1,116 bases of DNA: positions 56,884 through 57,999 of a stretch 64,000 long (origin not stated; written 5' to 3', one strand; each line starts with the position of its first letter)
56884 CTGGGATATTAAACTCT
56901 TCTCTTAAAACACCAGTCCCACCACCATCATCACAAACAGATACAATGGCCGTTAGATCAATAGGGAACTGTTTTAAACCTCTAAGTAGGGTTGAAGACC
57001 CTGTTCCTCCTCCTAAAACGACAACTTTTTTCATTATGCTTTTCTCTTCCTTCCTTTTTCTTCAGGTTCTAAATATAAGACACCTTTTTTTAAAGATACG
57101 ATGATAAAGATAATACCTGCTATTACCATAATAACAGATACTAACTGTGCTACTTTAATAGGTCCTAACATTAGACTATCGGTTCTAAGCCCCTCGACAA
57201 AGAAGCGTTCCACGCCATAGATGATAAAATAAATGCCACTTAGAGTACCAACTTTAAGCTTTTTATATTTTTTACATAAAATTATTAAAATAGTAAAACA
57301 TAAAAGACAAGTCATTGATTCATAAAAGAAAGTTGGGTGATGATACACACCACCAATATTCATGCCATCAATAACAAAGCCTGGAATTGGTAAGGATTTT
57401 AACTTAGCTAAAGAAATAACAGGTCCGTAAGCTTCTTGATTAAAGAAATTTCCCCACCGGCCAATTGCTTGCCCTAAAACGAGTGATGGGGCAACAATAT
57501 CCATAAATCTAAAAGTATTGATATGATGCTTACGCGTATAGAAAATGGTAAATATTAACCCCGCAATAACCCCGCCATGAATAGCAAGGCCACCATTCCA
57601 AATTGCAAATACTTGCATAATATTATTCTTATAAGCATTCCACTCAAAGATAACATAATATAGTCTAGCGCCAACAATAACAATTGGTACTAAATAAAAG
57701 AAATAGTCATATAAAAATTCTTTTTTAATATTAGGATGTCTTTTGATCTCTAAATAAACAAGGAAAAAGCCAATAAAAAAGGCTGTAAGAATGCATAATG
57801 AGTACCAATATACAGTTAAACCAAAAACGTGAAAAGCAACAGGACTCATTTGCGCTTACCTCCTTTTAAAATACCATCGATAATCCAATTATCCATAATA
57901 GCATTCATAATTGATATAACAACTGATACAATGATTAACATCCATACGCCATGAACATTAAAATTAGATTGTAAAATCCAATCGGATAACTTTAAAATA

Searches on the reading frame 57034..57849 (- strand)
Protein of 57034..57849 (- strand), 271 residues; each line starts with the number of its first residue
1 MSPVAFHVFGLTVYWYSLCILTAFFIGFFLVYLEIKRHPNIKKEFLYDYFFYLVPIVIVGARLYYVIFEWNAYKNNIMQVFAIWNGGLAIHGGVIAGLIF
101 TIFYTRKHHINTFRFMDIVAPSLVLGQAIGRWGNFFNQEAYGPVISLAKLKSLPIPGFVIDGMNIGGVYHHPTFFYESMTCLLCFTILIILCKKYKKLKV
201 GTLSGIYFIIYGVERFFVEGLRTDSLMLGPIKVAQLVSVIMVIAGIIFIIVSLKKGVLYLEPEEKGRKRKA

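Call 5: search_protein_families(library=pfam, proteins=[window:57034-57849:-])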
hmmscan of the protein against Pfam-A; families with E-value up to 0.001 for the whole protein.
window:57034-57849:- (271 aa): 1 family
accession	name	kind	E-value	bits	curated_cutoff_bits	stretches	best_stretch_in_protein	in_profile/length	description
PF01790.23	LGT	-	1.8e-74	250.5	24.9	1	3-251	1-240/240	Prolipoprotein diacylglyceryl transferase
